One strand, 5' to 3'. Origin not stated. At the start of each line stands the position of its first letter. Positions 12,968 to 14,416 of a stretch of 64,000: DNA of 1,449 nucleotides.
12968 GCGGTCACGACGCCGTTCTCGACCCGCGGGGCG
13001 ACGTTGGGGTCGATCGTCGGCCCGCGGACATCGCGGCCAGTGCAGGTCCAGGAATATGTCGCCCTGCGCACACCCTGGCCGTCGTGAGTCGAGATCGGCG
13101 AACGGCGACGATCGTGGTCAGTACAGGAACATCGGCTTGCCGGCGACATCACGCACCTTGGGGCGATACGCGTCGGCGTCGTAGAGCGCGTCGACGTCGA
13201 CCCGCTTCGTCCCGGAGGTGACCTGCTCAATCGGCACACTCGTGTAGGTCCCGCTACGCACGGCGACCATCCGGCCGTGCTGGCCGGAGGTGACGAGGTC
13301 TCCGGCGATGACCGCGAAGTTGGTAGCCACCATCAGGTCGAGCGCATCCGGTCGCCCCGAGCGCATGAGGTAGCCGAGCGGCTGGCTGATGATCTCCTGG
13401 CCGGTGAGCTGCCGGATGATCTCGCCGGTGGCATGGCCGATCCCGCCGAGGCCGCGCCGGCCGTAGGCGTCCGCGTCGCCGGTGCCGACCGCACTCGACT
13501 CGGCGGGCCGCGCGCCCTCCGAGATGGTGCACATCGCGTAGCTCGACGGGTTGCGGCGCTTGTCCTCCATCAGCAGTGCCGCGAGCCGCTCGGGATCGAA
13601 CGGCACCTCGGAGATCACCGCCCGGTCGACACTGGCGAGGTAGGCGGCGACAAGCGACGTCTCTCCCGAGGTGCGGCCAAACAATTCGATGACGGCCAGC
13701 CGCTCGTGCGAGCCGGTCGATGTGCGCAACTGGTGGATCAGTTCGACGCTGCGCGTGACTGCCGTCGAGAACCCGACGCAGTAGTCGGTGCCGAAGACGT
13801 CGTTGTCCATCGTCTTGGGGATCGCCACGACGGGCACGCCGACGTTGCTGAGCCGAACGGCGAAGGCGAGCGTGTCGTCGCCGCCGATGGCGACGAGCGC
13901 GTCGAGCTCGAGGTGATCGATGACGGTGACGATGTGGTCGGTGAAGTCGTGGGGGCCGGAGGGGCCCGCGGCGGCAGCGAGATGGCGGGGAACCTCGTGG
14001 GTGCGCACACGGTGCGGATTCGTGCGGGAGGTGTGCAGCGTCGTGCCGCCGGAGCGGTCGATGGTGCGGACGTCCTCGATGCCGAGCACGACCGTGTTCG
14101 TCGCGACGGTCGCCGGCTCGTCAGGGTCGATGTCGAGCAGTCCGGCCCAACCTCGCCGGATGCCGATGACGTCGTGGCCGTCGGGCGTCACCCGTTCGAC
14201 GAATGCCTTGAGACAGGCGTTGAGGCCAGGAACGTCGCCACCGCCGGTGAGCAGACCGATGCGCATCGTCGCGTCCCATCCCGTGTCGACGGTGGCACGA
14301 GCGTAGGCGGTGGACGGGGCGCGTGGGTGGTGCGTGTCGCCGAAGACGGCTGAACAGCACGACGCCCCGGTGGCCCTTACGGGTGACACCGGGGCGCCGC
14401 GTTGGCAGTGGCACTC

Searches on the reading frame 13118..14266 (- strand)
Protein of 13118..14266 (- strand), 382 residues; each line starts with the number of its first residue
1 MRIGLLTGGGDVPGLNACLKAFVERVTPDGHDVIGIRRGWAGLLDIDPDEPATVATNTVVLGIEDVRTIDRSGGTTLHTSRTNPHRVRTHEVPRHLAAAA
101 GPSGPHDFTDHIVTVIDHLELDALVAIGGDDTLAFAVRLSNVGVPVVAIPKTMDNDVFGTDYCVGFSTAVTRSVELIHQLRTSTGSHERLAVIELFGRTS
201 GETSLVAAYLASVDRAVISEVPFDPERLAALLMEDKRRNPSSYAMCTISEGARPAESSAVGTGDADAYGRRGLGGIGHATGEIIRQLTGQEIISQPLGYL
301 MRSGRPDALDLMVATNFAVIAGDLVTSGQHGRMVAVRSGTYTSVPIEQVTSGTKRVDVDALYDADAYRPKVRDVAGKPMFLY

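Call 8: search_protein_families(library=pfam, proteins=[window:13121-14266:-], max_evalue=0.01)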
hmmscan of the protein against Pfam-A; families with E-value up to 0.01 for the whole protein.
window:13121-14266:- (382 aa): 2 families
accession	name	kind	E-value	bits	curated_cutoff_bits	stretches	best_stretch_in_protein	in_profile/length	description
PF00365.25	PFK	-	8.8e-64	216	30.9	1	2-323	1-275/277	Phosphofructokinase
PF01513.26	NAD_kinase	-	0.0074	17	25.5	0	93-150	59-103/130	ATP-NAD kinase N-terminal domain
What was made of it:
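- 13118..14266 (-): pfk (6-phosphofructokinase), the syntenic neighbour downstream of the RNA. Pfam PF00365, E = 9e-64 (call 8).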

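Call 10: find_encoding_contigs(protein=window:13118-14266:-, flank=10000, max_places=10)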
Protein window:13118-14266:- (382 aa): no gene with exactly this product is on record in the collection.

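Call 11: find_related_loci(query=window:13121-14266:-, collection=genome_contigs, flank=4000)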
Query window:13121-14266:- (382 aa) in genome_contigs; peptide patterns used: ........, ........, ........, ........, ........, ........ (x = any residue, [..] = any of these).
600 stretches matched a pattern (row limit reached: there are more); 537 encode a relative of the query (tblastn E <= 1e-3); the best 80 are kept; 80 distinct loci.
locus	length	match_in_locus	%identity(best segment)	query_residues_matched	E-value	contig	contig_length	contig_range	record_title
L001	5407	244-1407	65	1-382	3e-167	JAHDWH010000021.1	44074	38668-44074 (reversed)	MAG: Caldilineaceae bacterium isolate CHL15 NODE_1612_length_44074_cov_8.391172, whole genome shotgun sequence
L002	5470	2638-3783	63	1-382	4e-167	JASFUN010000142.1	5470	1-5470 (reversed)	MAG: Anaerolineales bacterium isolate D1105M02metaG_Bin_372 D1105M02metaG_FD_scaffold_7061_c1, whole genome shotgun sequ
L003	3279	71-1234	62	1-382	9e-171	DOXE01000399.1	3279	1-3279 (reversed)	MAG TPA_asm: Chloroflexota bacterium isolate UBA11865 contig_62643, whole genome shotgun sequence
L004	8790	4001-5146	65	1-382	6e-163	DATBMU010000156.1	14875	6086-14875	MAG TPA_asm: Actinomycetota bacterium isolate SMAG_U4006 k141_3025721, whole genome shotgun sequence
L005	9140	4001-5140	64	3-382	8e-161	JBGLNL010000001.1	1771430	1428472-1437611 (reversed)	MAG: Dehalococcoidia bacterium isolate PPR_0295 scaffold_80306, whole genome shotgun sequence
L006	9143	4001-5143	64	3-382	1e-159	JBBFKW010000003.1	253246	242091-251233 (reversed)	MAG: Desulfosoma sp. isolate Uz-U4-09 NODE_49_length_253246_cov_27.611309, whole genome shotgun sequence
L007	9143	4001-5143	64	3-382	2e-159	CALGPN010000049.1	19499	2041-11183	MAG: uncultured Desulfosoma sp. isolate N1_Bin_METABAT__187_1 genome assembly, contig: c_000000261812, whole genome shot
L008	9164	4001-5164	60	1-382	6e-159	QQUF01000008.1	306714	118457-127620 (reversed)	MAG: Calditrichaeota bacterium isolate CLD3 31, whole genome shotgun sequence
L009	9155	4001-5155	61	1-382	1e-158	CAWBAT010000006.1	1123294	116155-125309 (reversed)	MAG: uncultured Acidimicrobiia bacterium isolate MFD02979.bin.1.148 genome assembly, contig: contig_73118, whole genome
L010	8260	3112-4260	65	2-382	1e-157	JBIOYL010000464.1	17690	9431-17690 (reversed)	MAG: Actinomycetes bacterium isolate MAG031 k127_880234, whole genome shotgun sequence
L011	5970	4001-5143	63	3-382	6e-158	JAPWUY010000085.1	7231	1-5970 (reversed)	MAG: Thermodesulfobacteriota bacterium isolate RSWS15 scaffold_2428_c1, whole genome shotgun sequence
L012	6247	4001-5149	62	2-382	1e-157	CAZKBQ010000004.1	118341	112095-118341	MAG TPA_asm: uncultured Anaerolineae bacterium isolate SRP290908_co1_178 genome assembly, contig: NODE_130_length_118341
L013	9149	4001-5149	63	3-382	6e-157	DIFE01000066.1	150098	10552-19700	MAG TPA_asm: Deltaproteobacteria bacterium UBA5756 UBA5756_contig_1786, whole genome shotgun sequence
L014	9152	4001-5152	62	1-382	7e-157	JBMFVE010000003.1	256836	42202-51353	MAG: Candidatus Kryptoniota bacterium isolate KM4348-21 NODE_3_length_256836_cov_9.971931, whole genome shotgun sequence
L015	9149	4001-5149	63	3-382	1e-156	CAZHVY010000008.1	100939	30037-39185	MAG TPA_asm: uncultured Geobacter sp. isolate binchicken_co20_405 genome assembly, contig: NODE_543_length_100939_cov_43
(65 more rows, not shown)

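Call 14: find_homologous_proteins(query=window:13121-14266:-, max_evalue=1e-50)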
Query window:13121-14266:- (382 aa): 8000 proteins with E <= 1e-50 among 8000 candidates; the best 120 are listed.
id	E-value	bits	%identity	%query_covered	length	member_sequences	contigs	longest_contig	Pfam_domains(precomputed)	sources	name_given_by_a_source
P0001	2.5e-248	841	100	100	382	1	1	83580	PF00365.26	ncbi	ncbi:MAG: 6-phosphofructokinase [Nitriliruptoraceae bacterium]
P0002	5.7e-209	712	83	100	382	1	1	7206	PF00365.26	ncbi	-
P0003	2.3e-184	631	75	100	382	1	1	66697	PF00365.26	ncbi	ncbi:MAG: ATP-dependent 6-phosphofructokinase [Nitriliruptoraceae bacterium]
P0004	5.1e-182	623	73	100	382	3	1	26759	PF00365.26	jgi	jgi:ATP-dependent phosphofructokinase / diphosphate-dependent phosphofructokinase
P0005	7.8e-182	623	74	100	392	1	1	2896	PF00365.26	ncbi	-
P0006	1.2e-180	619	73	100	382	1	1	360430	PF00365.26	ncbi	-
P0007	9.6e-180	616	73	100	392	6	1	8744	PF00365.26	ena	-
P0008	3.2e-179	614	72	100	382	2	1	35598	PF00365.26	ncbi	ncbi:MAG: 6-phosphofructokinase [Nitriliruptoraceae bacterium]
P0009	3.5e-179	614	73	100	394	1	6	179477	PF00365.26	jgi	jgi:ATP-dependent phosphofructokinase / diphosphate-dependent phosphofructokinase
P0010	1.0e-178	612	72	100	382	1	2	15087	PF00365.26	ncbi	-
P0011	5.9e-178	610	73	100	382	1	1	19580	PF00365.26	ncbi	-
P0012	1.0e-176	606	72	100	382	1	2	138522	PF00365.26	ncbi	-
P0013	1.3e-176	605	72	100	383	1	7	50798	PF00365.26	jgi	jgi:ATP-dependent phosphofructokinase / diphosphate-dependent phosphofructokinase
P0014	1.5e-176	605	72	100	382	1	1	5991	PF00365.26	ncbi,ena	-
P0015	2.4e-176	605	71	100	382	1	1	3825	PF00365.26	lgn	-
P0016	2.6e-176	604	72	100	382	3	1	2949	PF00365.26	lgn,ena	-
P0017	3.6e-176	604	72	100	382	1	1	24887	PF00365.26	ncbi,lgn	-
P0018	4.6e-176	604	72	100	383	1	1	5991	PF00365.26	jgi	jgi:ATP-dependent phosphofructokinase / diphosphate-dependent phosphofructokinase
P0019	4.8e-176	604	71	100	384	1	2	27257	PF00365.26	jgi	jgi:6-phosphofructokinase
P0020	5.5e-176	603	72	100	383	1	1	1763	PF00365.26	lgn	-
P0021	9.8e-176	603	72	100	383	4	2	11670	PF00365.26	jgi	jgi:ATP-dependent phosphofructokinase / diphosphate-dependent phosphofructokinase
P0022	1.1e-175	602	72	100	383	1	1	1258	PF00365.26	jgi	jgi:ATP-dependent phosphofructokinase / diphosphate-dependent phosphofructokinase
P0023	3.6e-175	601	72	100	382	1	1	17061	PF00365.26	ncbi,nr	ncbi:MAG: phosphofructokinase [Nitriliruptor sp.]|nr:MAG: phosphofructokinase [Nitriliruptor sp.]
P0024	3.6e-175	601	71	100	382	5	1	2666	PF00365.26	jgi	jgi:ATP-dependent phosphofructokinase / diphosphate-dependent phosphofructokinase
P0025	4.6e-175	600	70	100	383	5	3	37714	PF00365.26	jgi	jgi:ATP-dependent phosphofructokinase / diphosphate-dependent phosphofructokinase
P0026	4.6e-175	600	72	100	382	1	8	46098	PF00365.26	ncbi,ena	-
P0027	4.9e-175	600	72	100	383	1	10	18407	PF00365.26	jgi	jgi:ATP-dependent phosphofructokinase / diphosphate-dependent phosphofructokinase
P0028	6.4e-175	600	72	100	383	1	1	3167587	PF00365.26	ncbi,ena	-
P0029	1.2e-174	599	71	100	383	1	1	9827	PF00365.26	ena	-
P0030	1.3e-174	599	71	100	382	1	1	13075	PF00365.26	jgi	-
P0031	1.4e-174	599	72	100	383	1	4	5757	PF00365.26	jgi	jgi:ATP-dependent phosphofructokinase / diphosphate-dependent phosphofructokinase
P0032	2.0e-174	598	71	100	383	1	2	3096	PF00365.26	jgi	jgi:ATP-dependent phosphofructokinase / diphosphate-dependent phosphofructokinase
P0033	2.2e-174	598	71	100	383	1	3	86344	PF00365.26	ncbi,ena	-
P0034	2.6e-174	598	71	100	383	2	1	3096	PF00365.26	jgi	jgi:ATP-dependent phosphofructokinase / diphosphate-dependent phosphofructokinase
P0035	2.8e-174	598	71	100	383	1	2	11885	PF00365.26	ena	-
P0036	3.1e-174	598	72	100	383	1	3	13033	PF00365.26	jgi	jgi:ATP-dependent phosphofructokinase / diphosphate-dependent phosphofructokinase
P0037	3.2e-174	598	71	100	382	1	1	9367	PF00365.26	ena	-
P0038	3.4e-174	597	71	100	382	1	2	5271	PF00365.26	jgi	jgi:ATP-dependent phosphofructokinase / diphosphate-dependent phosphofructokinase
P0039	3.5e-174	597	71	100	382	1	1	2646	PF00365.26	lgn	-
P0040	4.6e-174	597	72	100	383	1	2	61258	PF00365.26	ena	-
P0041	4.7e-174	597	71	100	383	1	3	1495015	PF00365.26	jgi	jgi:ATP-dependent phosphofructokinase / diphosphate-dependent phosphofructokinase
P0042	5.9e-174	597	71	100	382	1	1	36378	PF00365.26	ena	-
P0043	6.3e-174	597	71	100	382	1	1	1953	PF00365.26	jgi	jgi:ATP-dependent phosphofructokinase / diphosphate-dependent phosphofructokinase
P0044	6.3e-174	597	72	100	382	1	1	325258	PF00365.26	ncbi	-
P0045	6.9e-174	596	71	100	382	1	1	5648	PF00365.26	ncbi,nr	ncbi:MAG: 6-phosphofructokinase [Intrasporangiaceae bacterium]|nr:6-phosphofructokinase [Intrasporan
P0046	9.9e-174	596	71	100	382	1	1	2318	PF00365.26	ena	-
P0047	1.1e-173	596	71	100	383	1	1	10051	PF00365.26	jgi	jgi:ATP-dependent phosphofructokinase / diphosphate-dependent phosphofructokinase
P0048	1.2e-173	596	70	100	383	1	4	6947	PF00365.26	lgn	-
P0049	1.2e-173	596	71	100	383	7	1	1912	PF00365.26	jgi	jgi:ATP-dependent phosphofructokinase / diphosphate-dependent phosphofructokinase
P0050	1.4e-173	596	71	100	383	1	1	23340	PF00365.26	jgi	jgi:ATP-dependent phosphofructokinase / diphosphate-dependent phosphofructokinase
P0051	1.5e-173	595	71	100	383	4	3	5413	PF00365.26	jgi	jgi:ATP-dependent phosphofructokinase / diphosphate-dependent phosphofructokinase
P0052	2.3e-173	595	71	100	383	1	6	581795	PF00365.26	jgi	jgi:ATP-dependent phosphofructokinase / diphosphate-dependent phosphofructokinase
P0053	3.5e-173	594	71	100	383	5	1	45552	PF00365.26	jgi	jgi:6-phosphofructokinase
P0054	4.5e-173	594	71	100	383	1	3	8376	PF00365.26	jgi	jgi:ATP-dependent phosphofructokinase / diphosphate-dependent phosphofructokinase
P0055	5.4e-173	594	71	100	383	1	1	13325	PF00365.26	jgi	jgi:ATP-dependent phosphofructokinase / diphosphate-dependent phosphofructokinase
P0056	5.9e-173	593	70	100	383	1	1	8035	PF00365.26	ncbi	-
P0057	5.9e-173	593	71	100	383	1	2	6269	PF00365.26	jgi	jgi:ATP-dependent phosphofructokinase / diphosphate-dependent phosphofructokinase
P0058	8.4e-173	593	71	100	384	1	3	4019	PF00365.26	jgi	jgi:ATP-dependent phosphofructokinase / diphosphate-dependent phosphofructokinase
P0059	9.5e-173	593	70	100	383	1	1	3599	PF00365.26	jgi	jgi:6-phosphofructokinase 1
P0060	1.0e-172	593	71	100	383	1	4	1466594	PF00365.26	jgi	jgi:ATP-dependent phosphofructokinase / diphosphate-dependent phosphofructokinase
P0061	1.1e-172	593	70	100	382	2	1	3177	PF00365.26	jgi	jgi:ATP-dependent phosphofructokinase / diphosphate-dependent phosphofructokinase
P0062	1.2e-172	592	71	100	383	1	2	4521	PF00365.26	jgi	jgi:ATP-dependent phosphofructokinase / diphosphate-dependent phosphofructokinase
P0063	1.4e-172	592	70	100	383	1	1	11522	PF00365.26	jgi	jgi:6-phosphofructokinase 1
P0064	1.4e-172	592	70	100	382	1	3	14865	PF00365.26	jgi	jgi:ATP-dependent phosphofructokinase / diphosphate-dependent phosphofructokinase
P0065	1.5e-172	592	70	100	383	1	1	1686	PF00365.26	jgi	jgi:ATP-dependent phosphofructokinase / diphosphate-dependent phosphofructokinase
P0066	1.6e-172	592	71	100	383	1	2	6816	PF00365.26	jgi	jgi:ATP-dependent phosphofructokinase / diphosphate-dependent phosphofructokinase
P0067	1.7e-172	592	71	100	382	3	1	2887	PF00365.26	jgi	-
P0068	1.7e-172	592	70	100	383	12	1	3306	PF00365.26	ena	-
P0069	1.8e-172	592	70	100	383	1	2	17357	PF00365.26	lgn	-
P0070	2.0e-172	592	71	100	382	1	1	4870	PF00365.26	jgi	-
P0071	2.9e-172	591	70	100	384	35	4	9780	PF00365.26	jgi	jgi:ATP-dependent phosphofructokinase / diphosphate-dependent phosphofructokinase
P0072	2.9e-172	591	70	100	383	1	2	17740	PF00365.26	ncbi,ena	-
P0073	4.0e-172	591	71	100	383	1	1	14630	PF00365.26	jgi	jgi:ATP-dependent phosphofructokinase / diphosphate-dependent phosphofructokinase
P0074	4.6e-172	590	70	100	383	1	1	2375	PF00365.26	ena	-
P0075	5.5e-172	590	70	100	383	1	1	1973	PF00365.26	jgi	jgi:ATP-dependent phosphofructokinase / diphosphate-dependent phosphofructokinase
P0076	5.7e-172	590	70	100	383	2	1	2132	PF00365.26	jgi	jgi:ATP-dependent phosphofructokinase / diphosphate-dependent phosphofructokinase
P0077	7.1e-172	590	70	100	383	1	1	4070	PF00365.26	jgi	jgi:ATP-dependent phosphofructokinase / diphosphate-dependent phosphofructokinase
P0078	7.2e-172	590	70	100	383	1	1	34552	PF00365.26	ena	-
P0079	1.1e-171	589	69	100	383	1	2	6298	PF00365.26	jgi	jgi:ATP-dependent phosphofructokinase / diphosphate-dependent phosphofructokinase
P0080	1.3e-171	589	69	100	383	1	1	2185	PF00365.26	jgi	-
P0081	1.7e-171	589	71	100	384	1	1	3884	PF00365.26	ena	-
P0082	2.1e-171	588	69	100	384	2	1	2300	PF00365.26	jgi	jgi:ATP-dependent phosphofructokinase / diphosphate-dependent phosphofructokinase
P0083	3.0e-171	588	70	100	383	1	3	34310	PF00365.26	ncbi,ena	-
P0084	3.8e-171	587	70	100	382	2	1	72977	PF00365.26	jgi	-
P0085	4.2e-171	587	70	100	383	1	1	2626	PF00365.26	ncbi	ncbi:MAG: 6-phosphofructokinase [Actinomycetota bacterium]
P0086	4.6e-171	587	70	100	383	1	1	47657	PF00365.26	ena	-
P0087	7.3e-171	587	69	100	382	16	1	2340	PF00365.26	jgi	jgi:ATP-dependent phosphofructokinase / diphosphate-dependent phosphofructokinase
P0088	1.9e-170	585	70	100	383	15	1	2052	PF00365.26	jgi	-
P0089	4.3e-170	584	70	100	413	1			PF00365.26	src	-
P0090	9.0e-170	583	69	100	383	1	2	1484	PF00365.26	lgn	-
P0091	1.6e-169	582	70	100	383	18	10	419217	PF00365.26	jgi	jgi:ATP-dependent phosphofructokinase / diphosphate-dependent phosphofructokinase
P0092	2.1e-169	582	70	100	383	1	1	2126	PF00365.26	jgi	jgi:6-phosphofructokinase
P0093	3.4e-169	581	68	100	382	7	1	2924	PF00365.26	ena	-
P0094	4.1e-169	581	69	100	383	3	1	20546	PF00365.26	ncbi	-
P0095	4.2e-169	581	69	100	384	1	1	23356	PF00365.26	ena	-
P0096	6.9e-169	580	69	100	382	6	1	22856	PF00365.26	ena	-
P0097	1.2e-168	579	69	100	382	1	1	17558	PF00365.26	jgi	jgi:ATP-dependent phosphofructokinase / diphosphate-dependent phosphofructokinase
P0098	1.9e-168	579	68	100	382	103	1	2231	PF00365.26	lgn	-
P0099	2.0e-168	579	69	100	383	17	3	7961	PF00365.26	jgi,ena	jgi:6-phosphofructokinase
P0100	6.1e-168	577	69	100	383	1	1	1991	PF00365.26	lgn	-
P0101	8.7e-168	576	69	100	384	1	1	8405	PF00365.26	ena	-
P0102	1.7e-167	575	69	100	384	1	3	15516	PF00365.26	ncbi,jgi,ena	-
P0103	1.8e-167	575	68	100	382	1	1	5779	PF00365.26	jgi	jgi:6-phosphofructokinase 1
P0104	2.9e-167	575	69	100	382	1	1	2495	PF00365.26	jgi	jgi:ATP-dependent phosphofructokinase / diphosphate-dependent phosphofructokinase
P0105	3.2e-167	575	69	100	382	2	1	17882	PF00365.26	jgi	jgi:ATP-dependent phosphofructokinase / diphosphate-dependent phosphofructokinase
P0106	5.0e-167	574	69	100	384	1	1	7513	PF00365.26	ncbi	-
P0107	5.2e-167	574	68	100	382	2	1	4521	PF00365.26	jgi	jgi:ATP-dependent phosphofructokinase / diphosphate-dependent phosphofructokinase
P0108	8.3e-167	573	67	100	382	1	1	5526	PF00365.26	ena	-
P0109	9.0e-167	573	69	100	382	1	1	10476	PF00365.26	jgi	jgi:ATP-dependent phosphofructokinase / diphosphate-dependent phosphofructokinase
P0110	1.5e-166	572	69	100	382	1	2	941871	PF00365.26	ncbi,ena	-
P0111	1.8e-166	572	69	100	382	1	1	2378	PF00365.26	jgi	jgi:ATP-dependent phosphofructokinase / diphosphate-dependent phosphofructokinase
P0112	2.6e-166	572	68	100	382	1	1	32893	PF00365.26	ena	-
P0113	2.8e-166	571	69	100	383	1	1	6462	PF00365.26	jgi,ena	-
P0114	3.1e-166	571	68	100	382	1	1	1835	PF00365.26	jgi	jgi:6-phosphofructokinase 1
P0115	3.4e-166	571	68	100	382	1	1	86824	PF00365.26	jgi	jgi:ATP-dependent phosphofructokinase / diphosphate-dependent phosphofructokinase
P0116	4.4e-166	571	69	100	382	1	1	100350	PF00365.26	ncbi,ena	-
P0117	5.3e-166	571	68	100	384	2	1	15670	PF00365.26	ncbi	-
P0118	6.4e-166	570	69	100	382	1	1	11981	PF00365.26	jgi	jgi:6-phosphofructokinase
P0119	8.4e-166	570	70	100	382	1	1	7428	PF00365.26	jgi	jgi:6-phosphofructokinase 1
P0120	1.2e-165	569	68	100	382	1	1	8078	PF00365.26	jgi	jgi:ATP-dependent phosphofructokinase / diphosphate-dependent phosphofructokinase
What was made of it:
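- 13118..14266 (-): It is 100% identical to a Nitriliruptoraceae MAG protein (call 14).
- Tried and rejected: An exact look-up of the window's PFK protein found nothing (call 10), although the same 382-aa protein later came back from the homology search as P0001 (call 14).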

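Call 15: find_encoding_contigs(protein=P0002, flank=5000, max_places=3)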
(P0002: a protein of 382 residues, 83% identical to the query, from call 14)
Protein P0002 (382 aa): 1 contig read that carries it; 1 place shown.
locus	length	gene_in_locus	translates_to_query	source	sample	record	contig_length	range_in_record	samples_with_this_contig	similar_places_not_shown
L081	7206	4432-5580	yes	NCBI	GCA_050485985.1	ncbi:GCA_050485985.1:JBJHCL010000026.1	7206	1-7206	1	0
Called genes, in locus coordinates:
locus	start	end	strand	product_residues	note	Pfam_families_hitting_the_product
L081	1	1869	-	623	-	?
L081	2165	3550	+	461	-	PF01235:Na_Ala_symp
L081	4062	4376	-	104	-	-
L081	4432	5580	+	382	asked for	PF00365:PFK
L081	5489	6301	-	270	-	-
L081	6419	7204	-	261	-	?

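Call 16: find_encoding_contigs(protein=P0003, flank=5000, max_places=3)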
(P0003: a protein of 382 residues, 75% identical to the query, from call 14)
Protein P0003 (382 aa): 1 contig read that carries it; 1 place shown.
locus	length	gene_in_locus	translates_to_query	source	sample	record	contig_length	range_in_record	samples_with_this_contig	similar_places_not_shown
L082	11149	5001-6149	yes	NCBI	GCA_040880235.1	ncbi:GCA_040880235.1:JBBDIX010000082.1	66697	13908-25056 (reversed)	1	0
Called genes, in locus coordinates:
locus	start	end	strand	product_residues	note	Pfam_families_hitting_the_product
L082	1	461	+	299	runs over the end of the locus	PF10646:Germane (weak), PF10648:Gmad2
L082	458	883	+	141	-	-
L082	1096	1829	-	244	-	PF04055:Radical_SAM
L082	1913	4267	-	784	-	PF00122:E1-E2_ATPase, PF00702:Hydrolase, PF01814:Hemerythrin (weak)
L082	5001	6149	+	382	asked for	PF00365:PFK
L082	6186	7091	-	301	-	-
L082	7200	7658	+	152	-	PF01161:PBP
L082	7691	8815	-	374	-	PF04055:Radical_SAM, PF06969:HemN_C (weak)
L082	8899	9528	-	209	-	PF06897:DUF1269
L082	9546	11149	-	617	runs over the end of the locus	PF00009:GTP_EFTU, PF03144:GTP_EFTU_D2 (weak), PF00679:EFG_C, PF06421:LepA_C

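Call 17: find_encoding_contigs(protein=P0006, flank=5000, max_places=3)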
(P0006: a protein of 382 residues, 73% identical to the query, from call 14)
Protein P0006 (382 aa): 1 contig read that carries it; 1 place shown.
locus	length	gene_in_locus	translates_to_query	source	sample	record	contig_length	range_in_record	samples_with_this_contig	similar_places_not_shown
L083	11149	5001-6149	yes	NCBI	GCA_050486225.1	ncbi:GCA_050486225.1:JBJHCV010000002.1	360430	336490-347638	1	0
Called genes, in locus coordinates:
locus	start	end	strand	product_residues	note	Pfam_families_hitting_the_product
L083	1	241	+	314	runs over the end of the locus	PF10646:Germane, PF10648:Gmad2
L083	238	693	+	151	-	-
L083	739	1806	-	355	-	PF04055:Radical_SAM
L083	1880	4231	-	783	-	PF00122:E1-E2_ATPase, PF00702:Hydrolase, PF01814:Hemerythrin (weak)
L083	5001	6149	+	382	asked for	PF00365:PFK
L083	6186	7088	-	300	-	-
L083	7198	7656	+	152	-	PF01161:PBP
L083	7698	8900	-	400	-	PF04055:Radical_SAM, PF06969:HemN_C (weak)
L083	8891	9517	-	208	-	PF06897:DUF1269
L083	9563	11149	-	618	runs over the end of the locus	PF00009:GTP_EFTU, PF03144:GTP_EFTU_D2 (weak), PF00679:EFG_C, PF06421:LepA_C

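Call 19: find_related_loci(query=window:13121-14266:-, collection=metagenome_contigs, flank=4000)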
Query window:13121-14266:- (382 aa) in metagenome_contigs; peptide patterns used: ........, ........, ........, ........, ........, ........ (x = any residue, [..] = any of these).
600 stretches matched a pattern (row limit reached: there are more); 534 encode a relative of the query (tblastn E <= 1e-3); the best 80 are kept; 80 distinct loci.
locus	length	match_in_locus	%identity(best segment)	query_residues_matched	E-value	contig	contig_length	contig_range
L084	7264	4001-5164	63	1-382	4e-163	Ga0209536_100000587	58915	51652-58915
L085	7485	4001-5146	64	1-382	1e-162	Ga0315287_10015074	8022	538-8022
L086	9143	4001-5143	66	1-381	3e-162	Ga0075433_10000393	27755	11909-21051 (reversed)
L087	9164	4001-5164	63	1-382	7e-161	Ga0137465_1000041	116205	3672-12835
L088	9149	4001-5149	64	2-382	8e-161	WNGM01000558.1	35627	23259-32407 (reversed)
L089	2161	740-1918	63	1-382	9e-173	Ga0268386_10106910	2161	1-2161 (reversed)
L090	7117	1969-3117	64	1-381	7e-161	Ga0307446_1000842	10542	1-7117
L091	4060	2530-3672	65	3-382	2e-165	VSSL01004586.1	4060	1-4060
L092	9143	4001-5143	64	3-382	1e-159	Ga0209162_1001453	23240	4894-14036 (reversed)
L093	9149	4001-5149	64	2-382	1e-159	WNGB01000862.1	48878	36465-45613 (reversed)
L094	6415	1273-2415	64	3-382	2e-159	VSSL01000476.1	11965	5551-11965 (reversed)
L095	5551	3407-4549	63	3-382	4e-161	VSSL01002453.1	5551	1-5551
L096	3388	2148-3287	63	3-382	1e-165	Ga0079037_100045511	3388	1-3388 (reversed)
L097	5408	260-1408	66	2-382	9e-159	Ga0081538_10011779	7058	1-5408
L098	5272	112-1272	61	1-382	3e-159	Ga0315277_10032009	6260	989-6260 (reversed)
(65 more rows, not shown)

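Call 20: find_encoding_contigs(protein=P0004, flank=3000, max_places=3)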
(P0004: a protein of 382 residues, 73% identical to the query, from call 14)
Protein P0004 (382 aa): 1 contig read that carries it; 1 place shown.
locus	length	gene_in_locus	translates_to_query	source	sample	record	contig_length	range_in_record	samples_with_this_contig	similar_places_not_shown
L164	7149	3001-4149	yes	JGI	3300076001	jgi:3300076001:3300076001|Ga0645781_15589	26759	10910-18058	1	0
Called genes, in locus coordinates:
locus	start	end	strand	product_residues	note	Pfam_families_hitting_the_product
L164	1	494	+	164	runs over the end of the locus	-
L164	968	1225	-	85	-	-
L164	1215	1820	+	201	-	PF01235:Na_Ala_symp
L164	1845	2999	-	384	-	-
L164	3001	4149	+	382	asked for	PF00365:PFK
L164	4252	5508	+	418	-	PF07690:MFS_1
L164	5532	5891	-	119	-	-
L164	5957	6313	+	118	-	-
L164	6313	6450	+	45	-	-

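Call 21: find_encoding_contigs(protein=P0008, flank=3000, max_places=3)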
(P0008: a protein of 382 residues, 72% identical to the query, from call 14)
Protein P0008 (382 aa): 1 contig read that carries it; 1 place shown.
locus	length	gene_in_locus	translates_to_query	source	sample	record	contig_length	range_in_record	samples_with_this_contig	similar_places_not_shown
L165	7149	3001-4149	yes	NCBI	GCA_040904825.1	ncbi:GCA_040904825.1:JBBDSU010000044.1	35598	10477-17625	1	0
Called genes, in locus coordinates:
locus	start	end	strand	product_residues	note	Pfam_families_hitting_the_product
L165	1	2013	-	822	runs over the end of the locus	PF00122:E1-E2_ATPase, PF00702:Hydrolase, PF01814:Hemerythrin (weak)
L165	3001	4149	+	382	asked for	PF00365:PFK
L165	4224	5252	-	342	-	PF00248:Aldo_ket_red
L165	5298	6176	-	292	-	-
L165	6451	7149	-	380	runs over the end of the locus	PF04055:Radical_SAM, PF06969:HemN_C (weak)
